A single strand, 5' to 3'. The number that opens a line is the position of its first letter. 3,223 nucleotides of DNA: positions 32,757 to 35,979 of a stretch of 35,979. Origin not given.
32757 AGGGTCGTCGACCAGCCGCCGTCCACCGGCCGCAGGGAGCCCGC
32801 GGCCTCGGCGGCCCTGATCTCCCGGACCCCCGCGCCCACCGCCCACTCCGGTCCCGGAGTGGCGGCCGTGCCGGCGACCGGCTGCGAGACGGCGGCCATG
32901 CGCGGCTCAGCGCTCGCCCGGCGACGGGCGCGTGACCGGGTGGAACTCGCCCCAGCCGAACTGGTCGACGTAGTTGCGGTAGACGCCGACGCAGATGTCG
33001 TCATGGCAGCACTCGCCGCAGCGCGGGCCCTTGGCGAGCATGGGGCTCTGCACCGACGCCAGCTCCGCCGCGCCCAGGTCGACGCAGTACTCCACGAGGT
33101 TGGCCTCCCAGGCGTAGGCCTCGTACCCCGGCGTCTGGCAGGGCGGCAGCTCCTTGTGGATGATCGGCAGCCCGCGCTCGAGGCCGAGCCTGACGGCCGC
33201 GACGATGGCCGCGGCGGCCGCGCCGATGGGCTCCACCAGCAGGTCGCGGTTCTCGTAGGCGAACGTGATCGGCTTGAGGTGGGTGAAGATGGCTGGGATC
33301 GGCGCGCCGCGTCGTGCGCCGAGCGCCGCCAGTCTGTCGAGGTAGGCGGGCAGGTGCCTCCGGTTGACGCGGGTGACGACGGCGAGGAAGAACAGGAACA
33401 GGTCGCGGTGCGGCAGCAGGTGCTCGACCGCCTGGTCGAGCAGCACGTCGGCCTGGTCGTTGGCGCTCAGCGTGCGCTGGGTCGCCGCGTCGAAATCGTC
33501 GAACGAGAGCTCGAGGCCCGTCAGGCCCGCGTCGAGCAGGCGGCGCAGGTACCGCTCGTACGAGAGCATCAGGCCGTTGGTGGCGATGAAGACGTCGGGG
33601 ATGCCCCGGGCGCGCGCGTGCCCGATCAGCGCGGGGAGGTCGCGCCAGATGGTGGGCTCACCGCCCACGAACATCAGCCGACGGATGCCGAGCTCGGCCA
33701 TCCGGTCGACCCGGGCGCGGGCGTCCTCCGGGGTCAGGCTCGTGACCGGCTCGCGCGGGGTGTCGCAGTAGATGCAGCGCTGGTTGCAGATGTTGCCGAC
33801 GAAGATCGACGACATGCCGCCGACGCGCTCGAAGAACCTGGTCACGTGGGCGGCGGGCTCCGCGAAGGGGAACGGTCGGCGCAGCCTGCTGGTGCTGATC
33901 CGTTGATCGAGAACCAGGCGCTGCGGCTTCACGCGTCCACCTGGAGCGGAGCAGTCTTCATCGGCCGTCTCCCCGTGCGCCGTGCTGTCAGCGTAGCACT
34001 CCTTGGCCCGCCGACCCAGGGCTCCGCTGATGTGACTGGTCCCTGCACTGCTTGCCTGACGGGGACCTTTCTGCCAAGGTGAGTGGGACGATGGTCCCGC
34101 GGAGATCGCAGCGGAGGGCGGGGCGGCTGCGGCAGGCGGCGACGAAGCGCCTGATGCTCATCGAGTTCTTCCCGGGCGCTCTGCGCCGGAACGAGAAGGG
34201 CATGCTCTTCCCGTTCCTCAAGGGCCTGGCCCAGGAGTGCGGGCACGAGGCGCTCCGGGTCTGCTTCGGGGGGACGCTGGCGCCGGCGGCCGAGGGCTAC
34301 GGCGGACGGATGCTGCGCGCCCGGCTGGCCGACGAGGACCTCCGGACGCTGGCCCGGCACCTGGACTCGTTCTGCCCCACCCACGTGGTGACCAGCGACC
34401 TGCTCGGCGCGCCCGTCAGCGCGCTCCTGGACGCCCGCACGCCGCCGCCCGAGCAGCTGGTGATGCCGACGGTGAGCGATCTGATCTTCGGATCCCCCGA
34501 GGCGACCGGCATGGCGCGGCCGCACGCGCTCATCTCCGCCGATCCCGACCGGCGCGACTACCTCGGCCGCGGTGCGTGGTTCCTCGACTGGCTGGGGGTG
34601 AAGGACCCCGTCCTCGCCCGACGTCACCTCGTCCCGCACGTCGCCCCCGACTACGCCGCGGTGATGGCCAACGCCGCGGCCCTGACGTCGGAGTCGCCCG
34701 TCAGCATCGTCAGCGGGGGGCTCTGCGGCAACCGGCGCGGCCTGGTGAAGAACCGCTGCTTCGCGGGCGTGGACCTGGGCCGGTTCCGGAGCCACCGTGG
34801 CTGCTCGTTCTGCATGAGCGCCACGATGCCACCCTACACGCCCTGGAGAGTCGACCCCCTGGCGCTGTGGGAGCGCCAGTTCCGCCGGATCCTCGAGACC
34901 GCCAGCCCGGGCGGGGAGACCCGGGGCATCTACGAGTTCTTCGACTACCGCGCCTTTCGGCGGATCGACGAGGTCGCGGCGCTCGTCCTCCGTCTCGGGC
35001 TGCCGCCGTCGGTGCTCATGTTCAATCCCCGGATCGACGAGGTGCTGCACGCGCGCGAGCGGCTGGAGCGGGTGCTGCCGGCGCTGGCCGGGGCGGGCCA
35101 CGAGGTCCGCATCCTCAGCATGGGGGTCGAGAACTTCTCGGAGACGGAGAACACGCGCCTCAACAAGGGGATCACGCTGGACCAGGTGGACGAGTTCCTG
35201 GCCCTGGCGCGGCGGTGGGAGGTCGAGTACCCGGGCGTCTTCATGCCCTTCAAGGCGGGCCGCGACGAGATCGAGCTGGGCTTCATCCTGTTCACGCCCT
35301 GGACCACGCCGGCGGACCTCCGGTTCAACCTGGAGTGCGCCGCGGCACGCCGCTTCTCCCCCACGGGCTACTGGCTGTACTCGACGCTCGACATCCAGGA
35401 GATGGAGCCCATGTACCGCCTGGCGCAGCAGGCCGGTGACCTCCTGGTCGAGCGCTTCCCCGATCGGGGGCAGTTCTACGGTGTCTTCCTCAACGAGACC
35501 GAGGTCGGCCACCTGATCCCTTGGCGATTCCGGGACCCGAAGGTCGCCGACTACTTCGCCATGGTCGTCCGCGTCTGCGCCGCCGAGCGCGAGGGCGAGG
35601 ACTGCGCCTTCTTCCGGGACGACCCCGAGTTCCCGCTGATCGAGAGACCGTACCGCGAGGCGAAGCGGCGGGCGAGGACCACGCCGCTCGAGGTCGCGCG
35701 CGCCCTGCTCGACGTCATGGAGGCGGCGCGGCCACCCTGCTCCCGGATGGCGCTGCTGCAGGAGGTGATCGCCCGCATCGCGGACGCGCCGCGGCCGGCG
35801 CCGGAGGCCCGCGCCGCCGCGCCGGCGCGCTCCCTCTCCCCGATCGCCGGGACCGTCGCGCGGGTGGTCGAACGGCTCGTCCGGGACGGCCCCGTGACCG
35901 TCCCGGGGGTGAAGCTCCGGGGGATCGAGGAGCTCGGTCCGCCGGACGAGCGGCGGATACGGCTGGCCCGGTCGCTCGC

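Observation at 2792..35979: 33-kb island made almost entirely of Fe-S/radical enzymes: 12 radical-SAM(-like) genes, a nitrogenase-like reductase and 3 U32 proteins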

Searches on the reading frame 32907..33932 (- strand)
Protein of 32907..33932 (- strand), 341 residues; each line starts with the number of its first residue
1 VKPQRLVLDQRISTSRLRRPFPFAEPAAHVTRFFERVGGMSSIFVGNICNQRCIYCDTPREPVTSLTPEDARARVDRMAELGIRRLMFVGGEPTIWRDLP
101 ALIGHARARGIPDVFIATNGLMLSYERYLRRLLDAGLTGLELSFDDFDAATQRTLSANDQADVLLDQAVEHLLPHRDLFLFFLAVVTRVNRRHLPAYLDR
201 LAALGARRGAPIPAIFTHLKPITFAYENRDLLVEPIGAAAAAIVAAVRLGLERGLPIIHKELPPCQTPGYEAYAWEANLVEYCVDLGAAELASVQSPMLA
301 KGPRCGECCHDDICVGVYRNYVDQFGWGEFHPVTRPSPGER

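Call 8: search_protein_families(library=pfam, proteins=[window:32907-33932:-], max_evalue=0.01)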
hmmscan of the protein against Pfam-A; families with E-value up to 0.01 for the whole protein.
window:32907-33932:- (341 aa): 1 family
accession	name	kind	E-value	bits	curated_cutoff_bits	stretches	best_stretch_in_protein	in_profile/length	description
PF04055.27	Radical_SAM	-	3.4e-22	79.8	29.5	1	44-163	2-129/166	Radical SAM superfamily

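Call 11: search_protein_families(library=ncbifam, proteins=[window:32907-33932:-], max_evalue=0.001)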
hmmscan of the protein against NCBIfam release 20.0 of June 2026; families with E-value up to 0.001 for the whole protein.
window:32907-33932:- (341 aa): 31 families (the best 25 are shown)
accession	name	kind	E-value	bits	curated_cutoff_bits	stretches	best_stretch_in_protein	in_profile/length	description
NF038332.1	rSAM_rare_HxsC4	exception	1.7e-23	83.3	500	2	42-166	17-148/335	radical SAM protein HxsC4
TIGR02666.1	moaA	equivalog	6.5e-18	64.8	284.05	1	45-164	16-143/336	GTP 3',8-cyclase MoaA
TIGR02668.1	moaA_archaeal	equivalog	1.4e-17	63.7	325.25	1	43-165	14-137/303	GTP 3',8-cyclase MoaA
NF001199.0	PRK00164.2-1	equivalog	5.1e-17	62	231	1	43-165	16-139/308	GTP 3',8-cyclase MoaA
NF045646.2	rSAM_Se_TrsS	equivalog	1.7e-13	49.9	490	1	45-195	92-245/441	radical SAM (seleno)protein TrsS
TIGR02109.1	PQQ_syn_pqqE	equivalog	2.7e-13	49.6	381.35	1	49-208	17-176/358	pyrroloquinoline quinone biosynthesis protein PqqE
TIGR04546.1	rSAM_ahbC_deAc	equivalog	4.7e-13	48.7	650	1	46-161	46-162/390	12,18-didecarboxysiroheme deacetylase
NF045702.1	rSAM_GDGT_ether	equivalog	8.3e-13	47.8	450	1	40-155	87-207/486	tetraether lipid synthase Tes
TIGR04055.1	rSAM_NirJ2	equivalog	1.2e-12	48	500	1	45-183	6-141/326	putative heme d1 biosynthesis radical SAM protein NirJ2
TIGR04347.1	pseudo_SAM_Halo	equivalog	1.7e-11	44.1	525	1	46-153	45-153/390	TIGR04347 family pseudo-SAM/SPASM protein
TIGR04545.1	rSAM_ahbD_hemeb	equivalog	3.1e-11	43.3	500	1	47-206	8-167/339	heme b synthase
TIGR04133.1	rSAM_w_lipo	hypoth_equivalog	1.3e-10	40.7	425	1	49-216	34-203/350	TIGR04133 family radical SAM/SPASM protein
NF038283.1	viperin_w_prok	equivalog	1.4e-10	40.8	180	1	45-161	8-131/281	viperin family antiviral radical SAM protein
NF045574.1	sacti_mat_StsB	exception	1.4e-10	40.6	625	1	47-132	104-190/466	StsB family radical SAM/SPASM domain sactipeptide maturase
TIGR04054.1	rSAM_NirJ1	equivalog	2.6e-10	39.5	650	1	43-149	40-147/387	putative heme d1 biosynthesis radical SAM protein NirJ1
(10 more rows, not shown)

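Call 15: find_encoding_contigs(protein=window:32910-33932:-, flank=10000, max_places=6)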
Protein seq(341 aa) (341 aa): no gene with exactly this product is on record in the collection.

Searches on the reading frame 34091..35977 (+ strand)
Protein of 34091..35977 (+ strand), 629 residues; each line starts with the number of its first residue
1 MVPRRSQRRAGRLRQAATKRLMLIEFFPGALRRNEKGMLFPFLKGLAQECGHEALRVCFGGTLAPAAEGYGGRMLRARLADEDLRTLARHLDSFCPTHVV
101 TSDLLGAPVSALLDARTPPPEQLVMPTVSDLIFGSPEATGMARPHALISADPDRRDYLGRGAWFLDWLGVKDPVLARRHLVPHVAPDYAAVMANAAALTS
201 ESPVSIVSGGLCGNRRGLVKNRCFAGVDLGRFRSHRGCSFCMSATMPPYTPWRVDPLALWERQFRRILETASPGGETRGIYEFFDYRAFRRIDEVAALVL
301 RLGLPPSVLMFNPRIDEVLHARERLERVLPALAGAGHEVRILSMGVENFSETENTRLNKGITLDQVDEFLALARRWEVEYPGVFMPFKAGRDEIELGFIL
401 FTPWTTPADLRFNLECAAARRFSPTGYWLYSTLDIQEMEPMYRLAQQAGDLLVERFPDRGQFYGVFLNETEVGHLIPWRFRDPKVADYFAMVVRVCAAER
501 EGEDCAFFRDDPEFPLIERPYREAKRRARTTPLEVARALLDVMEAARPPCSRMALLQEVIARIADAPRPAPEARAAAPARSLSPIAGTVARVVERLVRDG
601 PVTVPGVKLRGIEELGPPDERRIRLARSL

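Call 8: search_protein_families(library=pfam, proteins=[window:34091-35977:+], max_evalue=0.01)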
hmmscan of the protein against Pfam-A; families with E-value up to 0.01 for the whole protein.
window:34091-35977:+ (629 aa): 1 family
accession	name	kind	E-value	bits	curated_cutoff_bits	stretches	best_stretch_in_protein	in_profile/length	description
PF04055.27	Radical_SAM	-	0.00012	22.7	29.5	1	236-375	9-138/166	Radical SAM superfamily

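Call 11: search_protein_families(library=ncbifam, proteins=[window:34091-35977:+], max_evalue=0.001)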
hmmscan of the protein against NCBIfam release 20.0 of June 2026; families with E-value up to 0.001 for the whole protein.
window:34091-35977:+ (629 aa): 0 families
